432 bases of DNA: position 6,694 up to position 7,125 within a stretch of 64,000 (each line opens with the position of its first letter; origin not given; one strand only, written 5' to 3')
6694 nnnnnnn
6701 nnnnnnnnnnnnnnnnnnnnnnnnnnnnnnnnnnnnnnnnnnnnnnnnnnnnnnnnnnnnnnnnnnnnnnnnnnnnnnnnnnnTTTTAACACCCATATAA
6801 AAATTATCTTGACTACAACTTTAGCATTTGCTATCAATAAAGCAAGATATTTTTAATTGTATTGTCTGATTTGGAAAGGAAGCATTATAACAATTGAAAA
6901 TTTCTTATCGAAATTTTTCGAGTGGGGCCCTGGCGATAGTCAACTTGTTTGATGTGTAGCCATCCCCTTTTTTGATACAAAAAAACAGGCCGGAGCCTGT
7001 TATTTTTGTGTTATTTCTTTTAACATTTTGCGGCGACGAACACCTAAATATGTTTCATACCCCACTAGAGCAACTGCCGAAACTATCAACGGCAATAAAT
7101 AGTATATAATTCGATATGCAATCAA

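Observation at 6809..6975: Divergently transcribed tracrRNA candidate upstream of cas9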

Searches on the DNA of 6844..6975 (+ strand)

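Call 57: build_rna_model(alignment_id=A1)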
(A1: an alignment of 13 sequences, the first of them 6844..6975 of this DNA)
Model R1 built from alignment A1 (13 sequences, 140 columns); structure: RNAalifold consensus.
model positions 115; base pairs 18; branch points 1; effective number of sequences 1.62; information 0.589 bits per position. Calibrated on 0.2 Mb of random sequence (short: E-values are rough).
structure used (alignment columns):
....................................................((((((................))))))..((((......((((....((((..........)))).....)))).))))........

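Call 58: search_with_rna_model(model_id=R1, source=window, max_evalue=10)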
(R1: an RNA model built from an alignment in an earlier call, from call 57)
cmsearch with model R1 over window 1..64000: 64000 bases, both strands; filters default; matches with E-value up to 10: 39.
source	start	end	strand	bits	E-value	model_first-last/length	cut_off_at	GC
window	6843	6975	+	110.3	8.8e-20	1-115/115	no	0.35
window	1135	1190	-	36.1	4.1e-05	1-115/115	no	0.25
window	1252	1322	-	34.8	7.3e-05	1-115/115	no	0.3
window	273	329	-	33.4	0.00014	1-115/115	no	0.26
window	535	596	-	32.7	0.0002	1-115/115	no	0.34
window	1329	1388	-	31.2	0.00039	1-115/115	no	0.33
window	736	791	-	30.9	0.00045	1-115/115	no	0.29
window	600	663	-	30.1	0.00064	1-115/115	no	0.31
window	1729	1785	-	29.8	0.00072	1-115/115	no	0.25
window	1004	1055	-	29.6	0.0008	1-115/115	no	0.31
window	809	857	-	29.5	0.00085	1-115/115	no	0.24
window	1871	1917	-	29.4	0.00086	1-115/115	no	0.34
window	1390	1454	-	29.2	0.00095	1-115/115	no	0.35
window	1591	1652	-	28.5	0.0013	1-115/115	no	0.37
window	862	927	-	28.2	0.0015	1-115/115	no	0.32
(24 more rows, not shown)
